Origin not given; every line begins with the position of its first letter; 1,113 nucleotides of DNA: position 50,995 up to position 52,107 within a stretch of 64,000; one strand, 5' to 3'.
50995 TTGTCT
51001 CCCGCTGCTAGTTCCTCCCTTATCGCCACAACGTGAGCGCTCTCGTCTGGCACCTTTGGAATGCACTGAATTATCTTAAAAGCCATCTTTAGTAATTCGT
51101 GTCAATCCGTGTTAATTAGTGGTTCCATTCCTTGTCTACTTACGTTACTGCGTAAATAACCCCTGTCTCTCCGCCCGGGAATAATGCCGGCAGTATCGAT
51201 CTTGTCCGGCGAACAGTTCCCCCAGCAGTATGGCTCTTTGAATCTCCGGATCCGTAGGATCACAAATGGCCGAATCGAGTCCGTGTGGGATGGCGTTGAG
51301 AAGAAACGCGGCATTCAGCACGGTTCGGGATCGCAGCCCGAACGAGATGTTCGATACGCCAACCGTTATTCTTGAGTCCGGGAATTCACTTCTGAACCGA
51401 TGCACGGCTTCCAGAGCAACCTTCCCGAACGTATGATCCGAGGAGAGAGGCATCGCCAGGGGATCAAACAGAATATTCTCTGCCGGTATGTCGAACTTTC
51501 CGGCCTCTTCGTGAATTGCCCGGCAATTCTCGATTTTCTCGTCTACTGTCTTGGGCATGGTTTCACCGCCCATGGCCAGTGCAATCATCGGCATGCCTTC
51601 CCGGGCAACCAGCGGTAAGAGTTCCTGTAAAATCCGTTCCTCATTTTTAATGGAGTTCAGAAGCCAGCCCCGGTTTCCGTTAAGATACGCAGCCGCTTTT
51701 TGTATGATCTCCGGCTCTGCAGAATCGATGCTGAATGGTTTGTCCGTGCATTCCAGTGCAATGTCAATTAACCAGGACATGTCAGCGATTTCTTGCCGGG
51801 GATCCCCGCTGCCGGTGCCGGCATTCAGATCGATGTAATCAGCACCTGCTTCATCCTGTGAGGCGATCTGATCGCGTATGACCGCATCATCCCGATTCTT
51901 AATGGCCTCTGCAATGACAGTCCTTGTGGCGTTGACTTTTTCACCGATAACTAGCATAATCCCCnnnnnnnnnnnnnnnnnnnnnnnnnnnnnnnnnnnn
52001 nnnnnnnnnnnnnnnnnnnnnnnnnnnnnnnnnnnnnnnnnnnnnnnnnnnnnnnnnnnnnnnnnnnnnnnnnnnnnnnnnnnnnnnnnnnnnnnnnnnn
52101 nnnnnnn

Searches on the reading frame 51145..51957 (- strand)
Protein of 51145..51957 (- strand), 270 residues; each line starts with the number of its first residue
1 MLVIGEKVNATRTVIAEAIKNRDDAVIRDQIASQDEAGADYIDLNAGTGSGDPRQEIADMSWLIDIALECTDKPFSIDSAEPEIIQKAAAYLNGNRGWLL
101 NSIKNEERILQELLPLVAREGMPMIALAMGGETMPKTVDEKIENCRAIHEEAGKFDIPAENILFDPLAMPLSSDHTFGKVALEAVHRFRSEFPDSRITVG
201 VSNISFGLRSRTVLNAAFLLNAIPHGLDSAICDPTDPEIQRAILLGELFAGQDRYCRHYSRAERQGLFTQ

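Call 50: search_protein_families(library=pfam, proteins=[window:51145-51957:-], max_evalue=0.01)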
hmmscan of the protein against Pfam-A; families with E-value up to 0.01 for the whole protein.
window:51145-51957:- (270 aa): 2 families
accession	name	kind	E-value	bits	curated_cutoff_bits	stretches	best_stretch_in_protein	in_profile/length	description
PF00809.28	Pterin_bind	-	9.9e-25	88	25.5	1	6-231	2-242/244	Pterin binding enzyme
PF03599.22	CdhD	-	0.0099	15.1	24.8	0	26-170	55-180/387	CO dehydrogenase/acetyl-CoA synthase delta subunit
